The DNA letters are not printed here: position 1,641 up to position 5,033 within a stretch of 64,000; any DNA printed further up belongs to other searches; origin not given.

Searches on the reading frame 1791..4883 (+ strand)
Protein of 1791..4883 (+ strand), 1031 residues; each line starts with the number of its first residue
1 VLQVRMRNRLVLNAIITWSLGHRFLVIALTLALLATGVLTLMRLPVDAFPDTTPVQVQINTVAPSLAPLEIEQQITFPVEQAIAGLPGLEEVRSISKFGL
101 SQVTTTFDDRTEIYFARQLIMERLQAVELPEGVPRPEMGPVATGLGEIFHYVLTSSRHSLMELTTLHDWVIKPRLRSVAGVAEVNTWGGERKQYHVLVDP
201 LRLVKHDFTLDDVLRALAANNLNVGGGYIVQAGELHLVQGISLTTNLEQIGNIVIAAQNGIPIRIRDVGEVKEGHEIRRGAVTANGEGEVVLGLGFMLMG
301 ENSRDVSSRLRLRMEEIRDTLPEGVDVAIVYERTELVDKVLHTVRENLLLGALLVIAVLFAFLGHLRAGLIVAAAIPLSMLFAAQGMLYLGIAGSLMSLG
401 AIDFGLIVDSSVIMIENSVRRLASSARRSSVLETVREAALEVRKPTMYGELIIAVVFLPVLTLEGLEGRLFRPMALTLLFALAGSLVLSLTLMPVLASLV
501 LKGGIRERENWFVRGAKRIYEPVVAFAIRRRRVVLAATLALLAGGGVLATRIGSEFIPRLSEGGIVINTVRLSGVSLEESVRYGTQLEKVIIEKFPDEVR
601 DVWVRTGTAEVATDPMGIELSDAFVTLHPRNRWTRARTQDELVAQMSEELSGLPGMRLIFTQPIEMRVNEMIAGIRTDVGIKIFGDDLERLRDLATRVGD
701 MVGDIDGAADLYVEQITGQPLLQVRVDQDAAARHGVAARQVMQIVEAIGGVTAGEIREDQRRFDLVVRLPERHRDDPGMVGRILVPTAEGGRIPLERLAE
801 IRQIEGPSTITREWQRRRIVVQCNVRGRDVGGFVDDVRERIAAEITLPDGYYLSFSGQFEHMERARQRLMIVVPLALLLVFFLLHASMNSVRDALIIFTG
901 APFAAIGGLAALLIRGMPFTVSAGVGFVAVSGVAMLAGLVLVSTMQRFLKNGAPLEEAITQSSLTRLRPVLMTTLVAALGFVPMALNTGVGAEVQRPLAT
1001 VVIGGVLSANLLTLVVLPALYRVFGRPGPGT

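Call 3: search_protein_families(library=pfam, proteins=[window:1791-4883:+])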
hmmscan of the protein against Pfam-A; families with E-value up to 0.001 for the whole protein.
window:1791-4883:+ (1031 aa): 1 family
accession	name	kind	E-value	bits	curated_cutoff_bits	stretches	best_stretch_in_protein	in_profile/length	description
PF00873.25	ACR_tran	-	5.3e-280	931.9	28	1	16-1024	2-1020/1021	AcrB/AcrD/AcrF family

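Call 10: search_protein_families(library=ncbifam, proteins=[window:1791-4883:+])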
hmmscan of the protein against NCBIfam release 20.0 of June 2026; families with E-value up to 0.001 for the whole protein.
window:1791-4883:+ (1031 aa): 12 families
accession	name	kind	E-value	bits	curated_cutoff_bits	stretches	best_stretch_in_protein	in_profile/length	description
TIGR00914.1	2A0601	subfamily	0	1179.7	701.45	1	12-1024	2-1035/1051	CusA/CzcA family heavy metal efflux RND transporter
NF033617.1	RND_permease_2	subfamily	3.1e-154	515.4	1250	1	24-1025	9-1008/1009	multidrug efflux RND transporter permease subunit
NF000282.2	RND_permease_1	subfamily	1.4e-118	397.3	1250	1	28-1023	13-1026/1029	multidrug efflux RND transporter permease subunit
TIGR00915.1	2A0602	subfamily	1.2e-103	347.9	940.35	1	29-1023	15-1027/1050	efflux RND transporter permease subunit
NF007905.0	PRK10614.1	equivalog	7.3e-94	315.3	1774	1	27-1026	15-1010/1025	multidrug efflux RND transporter permease subunit MdtC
NF007798.0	PRK10503.1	equivalog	6.3e-84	282.3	1584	1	29-1026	26-1024/1040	MdtB/MuxB family multidrug efflux RND transporter permease subunit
NF007133.0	PRK09579.1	equivalog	9.6e-84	281.6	1763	1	26-1027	14-1005/1017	multidrug efflux RND transporter permease subunit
NF007131.0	PRK09577.1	equivalog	6.6e-74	249.2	1768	1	29-1026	15-1024/1045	multidrug efflux RND transporter permease subunit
NF007842.1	PRK10555.1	equivalog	2.4e-72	244.2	1854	1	26-1024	14-1026/1036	multidrug efflux RND transporter permease AcrD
NF011706.2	PRK15127.1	equivalog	1.4e-56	192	2150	1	26-1024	14-1029/1049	multidrug efflux RND transporter permease subunit AcrB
NF000037.1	RND_perm_OqxB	exception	2.5e-53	181.2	2200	1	27-1022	15-1032/1050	multidrug efflux RND transporter permease subunit OqxB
TIGR00921.1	2A067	subfamily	1.8e-05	23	351.9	1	862-1022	187-344/733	hydrophobe/amphiphile efflux-3 (HAE3) family transporter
